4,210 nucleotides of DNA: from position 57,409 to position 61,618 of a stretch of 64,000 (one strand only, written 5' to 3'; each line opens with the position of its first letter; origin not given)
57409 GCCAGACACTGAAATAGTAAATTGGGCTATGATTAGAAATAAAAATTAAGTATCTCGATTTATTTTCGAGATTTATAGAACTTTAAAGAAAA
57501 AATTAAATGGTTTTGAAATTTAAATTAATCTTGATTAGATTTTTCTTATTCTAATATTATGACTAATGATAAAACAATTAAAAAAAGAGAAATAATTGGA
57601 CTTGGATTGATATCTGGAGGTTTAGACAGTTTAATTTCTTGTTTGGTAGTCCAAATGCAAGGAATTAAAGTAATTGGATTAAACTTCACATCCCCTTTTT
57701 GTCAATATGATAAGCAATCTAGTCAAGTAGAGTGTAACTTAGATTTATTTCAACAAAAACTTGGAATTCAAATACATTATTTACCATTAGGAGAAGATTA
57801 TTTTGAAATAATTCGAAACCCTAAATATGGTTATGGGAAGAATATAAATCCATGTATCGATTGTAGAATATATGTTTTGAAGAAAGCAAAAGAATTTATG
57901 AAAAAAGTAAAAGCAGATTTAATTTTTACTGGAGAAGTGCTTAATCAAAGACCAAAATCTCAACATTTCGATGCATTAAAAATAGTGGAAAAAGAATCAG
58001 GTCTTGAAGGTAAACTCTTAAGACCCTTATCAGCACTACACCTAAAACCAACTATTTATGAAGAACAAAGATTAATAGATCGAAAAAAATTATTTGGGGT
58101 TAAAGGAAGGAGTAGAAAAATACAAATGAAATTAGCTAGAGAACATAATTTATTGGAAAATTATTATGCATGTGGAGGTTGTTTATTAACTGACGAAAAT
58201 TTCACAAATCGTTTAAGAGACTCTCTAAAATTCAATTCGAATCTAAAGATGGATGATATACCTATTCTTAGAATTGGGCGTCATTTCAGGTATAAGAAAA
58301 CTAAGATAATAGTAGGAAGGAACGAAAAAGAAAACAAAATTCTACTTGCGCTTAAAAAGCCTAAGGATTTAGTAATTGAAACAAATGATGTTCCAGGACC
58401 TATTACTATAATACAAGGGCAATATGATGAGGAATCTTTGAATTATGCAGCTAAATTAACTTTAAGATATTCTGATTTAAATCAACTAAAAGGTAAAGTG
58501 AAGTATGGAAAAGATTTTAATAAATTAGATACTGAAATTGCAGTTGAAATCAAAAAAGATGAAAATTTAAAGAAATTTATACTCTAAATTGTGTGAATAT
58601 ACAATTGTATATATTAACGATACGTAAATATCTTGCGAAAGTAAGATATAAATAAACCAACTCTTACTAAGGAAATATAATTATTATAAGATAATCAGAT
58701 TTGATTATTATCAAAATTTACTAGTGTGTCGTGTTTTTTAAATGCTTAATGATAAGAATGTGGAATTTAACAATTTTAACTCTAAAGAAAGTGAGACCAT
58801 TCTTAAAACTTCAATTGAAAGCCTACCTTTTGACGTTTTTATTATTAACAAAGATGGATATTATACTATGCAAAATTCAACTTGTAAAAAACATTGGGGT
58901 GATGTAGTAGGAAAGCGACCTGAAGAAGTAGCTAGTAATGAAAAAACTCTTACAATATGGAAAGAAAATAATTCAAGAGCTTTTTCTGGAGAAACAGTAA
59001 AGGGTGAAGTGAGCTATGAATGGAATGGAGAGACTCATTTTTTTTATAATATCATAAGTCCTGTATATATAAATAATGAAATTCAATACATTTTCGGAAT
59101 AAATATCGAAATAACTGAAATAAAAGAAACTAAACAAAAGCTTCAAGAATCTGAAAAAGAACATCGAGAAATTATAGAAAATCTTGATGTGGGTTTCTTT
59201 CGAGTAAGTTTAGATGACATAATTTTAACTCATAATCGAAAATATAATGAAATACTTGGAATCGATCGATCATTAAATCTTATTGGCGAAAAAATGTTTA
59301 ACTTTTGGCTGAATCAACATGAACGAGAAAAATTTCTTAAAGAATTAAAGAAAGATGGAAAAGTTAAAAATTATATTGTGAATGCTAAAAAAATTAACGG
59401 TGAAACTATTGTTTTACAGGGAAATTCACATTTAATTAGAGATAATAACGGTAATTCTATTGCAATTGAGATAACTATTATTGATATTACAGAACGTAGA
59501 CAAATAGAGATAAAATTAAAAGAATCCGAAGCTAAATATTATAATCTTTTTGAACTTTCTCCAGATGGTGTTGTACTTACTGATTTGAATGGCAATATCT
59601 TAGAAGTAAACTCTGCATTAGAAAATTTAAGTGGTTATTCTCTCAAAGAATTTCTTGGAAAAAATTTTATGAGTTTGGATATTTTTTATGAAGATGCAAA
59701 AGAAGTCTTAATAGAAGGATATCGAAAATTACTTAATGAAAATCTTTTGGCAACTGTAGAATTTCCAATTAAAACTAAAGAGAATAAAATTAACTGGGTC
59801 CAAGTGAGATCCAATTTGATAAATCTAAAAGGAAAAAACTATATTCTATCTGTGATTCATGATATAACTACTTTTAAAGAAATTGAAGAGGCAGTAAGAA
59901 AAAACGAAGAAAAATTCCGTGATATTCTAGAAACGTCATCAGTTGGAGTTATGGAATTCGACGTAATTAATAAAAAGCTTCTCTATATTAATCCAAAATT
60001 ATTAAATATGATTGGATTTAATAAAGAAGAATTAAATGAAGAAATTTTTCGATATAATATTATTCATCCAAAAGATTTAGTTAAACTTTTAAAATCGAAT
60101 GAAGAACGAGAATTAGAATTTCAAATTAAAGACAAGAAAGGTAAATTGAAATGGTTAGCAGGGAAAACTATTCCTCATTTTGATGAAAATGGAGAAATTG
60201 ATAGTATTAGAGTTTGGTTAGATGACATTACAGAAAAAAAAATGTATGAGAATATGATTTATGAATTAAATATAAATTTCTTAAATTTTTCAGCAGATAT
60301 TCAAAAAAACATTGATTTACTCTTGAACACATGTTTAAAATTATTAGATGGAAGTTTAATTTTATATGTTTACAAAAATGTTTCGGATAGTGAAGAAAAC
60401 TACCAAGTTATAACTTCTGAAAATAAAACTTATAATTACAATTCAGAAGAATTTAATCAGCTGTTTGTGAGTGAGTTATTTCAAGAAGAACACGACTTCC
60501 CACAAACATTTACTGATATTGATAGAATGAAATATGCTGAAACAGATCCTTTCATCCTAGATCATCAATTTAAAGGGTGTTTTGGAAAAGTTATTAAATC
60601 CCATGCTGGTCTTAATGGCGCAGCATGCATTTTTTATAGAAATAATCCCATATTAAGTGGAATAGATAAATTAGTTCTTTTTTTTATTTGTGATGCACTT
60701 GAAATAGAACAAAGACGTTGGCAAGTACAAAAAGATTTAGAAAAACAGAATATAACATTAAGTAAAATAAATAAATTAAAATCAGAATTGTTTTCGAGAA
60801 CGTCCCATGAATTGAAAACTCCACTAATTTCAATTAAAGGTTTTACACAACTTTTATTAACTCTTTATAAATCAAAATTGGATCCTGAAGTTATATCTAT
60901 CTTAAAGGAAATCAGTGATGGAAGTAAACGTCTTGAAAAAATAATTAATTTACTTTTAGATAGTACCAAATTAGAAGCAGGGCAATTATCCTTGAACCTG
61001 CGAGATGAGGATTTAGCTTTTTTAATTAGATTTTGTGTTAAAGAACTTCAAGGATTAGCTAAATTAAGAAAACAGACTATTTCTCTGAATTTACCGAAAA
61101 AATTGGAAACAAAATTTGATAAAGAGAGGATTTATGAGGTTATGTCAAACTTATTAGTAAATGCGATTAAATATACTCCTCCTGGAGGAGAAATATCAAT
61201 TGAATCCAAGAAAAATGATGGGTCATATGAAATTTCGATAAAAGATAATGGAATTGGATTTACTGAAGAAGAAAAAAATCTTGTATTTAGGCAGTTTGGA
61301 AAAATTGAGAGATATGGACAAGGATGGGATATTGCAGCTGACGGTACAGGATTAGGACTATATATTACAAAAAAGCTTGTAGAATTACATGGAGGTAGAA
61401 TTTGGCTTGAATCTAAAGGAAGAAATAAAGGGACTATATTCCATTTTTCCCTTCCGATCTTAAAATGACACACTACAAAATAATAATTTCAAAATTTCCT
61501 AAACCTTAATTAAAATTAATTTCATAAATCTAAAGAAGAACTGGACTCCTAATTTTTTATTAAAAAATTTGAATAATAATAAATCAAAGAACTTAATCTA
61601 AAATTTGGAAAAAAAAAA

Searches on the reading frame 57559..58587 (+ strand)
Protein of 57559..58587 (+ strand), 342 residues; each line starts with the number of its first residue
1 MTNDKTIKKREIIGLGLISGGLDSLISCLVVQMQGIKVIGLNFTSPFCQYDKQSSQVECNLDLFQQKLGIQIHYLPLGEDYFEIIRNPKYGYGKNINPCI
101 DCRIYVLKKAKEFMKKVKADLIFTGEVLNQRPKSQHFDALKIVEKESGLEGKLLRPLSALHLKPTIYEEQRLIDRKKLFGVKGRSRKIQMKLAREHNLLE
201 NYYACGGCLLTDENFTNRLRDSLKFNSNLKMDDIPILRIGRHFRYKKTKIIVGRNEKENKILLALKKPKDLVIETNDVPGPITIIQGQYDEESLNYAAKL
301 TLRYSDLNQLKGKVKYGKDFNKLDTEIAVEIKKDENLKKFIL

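Call 64: search_protein_families(library=pfam, proteins=[window:57559-58587:+], max_evalue=0.00001)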
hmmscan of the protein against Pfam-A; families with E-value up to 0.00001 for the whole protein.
window:57559-58587:+ (342 aa): 2 families
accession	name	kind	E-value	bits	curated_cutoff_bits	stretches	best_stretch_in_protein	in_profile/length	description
PF18297.6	NFACT-R_2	-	2.2e-22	79.6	26.9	1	240-341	1-104/104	NFACT protein RNA binding domain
PF02568.20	ThiI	-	1.1e-09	38.6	20.5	1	15-160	7-147/197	Thiamine biosynthesis protein (ThiI)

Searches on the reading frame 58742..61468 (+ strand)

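Call 64: search_protein_families(library=pfam, proteins=[window:58742-61468:+], max_evalue=0.00001)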
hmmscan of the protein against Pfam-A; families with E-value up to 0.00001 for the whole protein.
window:58742-61468:+ (908 aa): 7 families
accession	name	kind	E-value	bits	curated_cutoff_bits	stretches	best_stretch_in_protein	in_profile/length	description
PF00989.32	PAS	-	8.5e-27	93.8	22.6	2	265-375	2-113/113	PAS fold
PF13426.13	PAS_9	-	2.1e-26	92.6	27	3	274-376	1-102/103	PAS domain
PF02518.31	HATPase_c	-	6.6e-26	91.4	26.4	1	793-906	2-109/111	Histidine kinase-, DNA gyrase B-, and HSP90-like ATPase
PF13188.13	PAS_8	-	1.6e-22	79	21.8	1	265-313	2-51/65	PAS domain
PF08447.18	PAS_3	-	1.3e-18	67.5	25.6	1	414-488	2-84/89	PAS fold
PF08448.16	PAS_4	-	3.2e-16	60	23.1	0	270-379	1-109/110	PAS fold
PF00512.31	HisKA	-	2.6e-13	50.2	26.9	1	680-747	2-66/66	His Kinase A (phospho-acceptor) domain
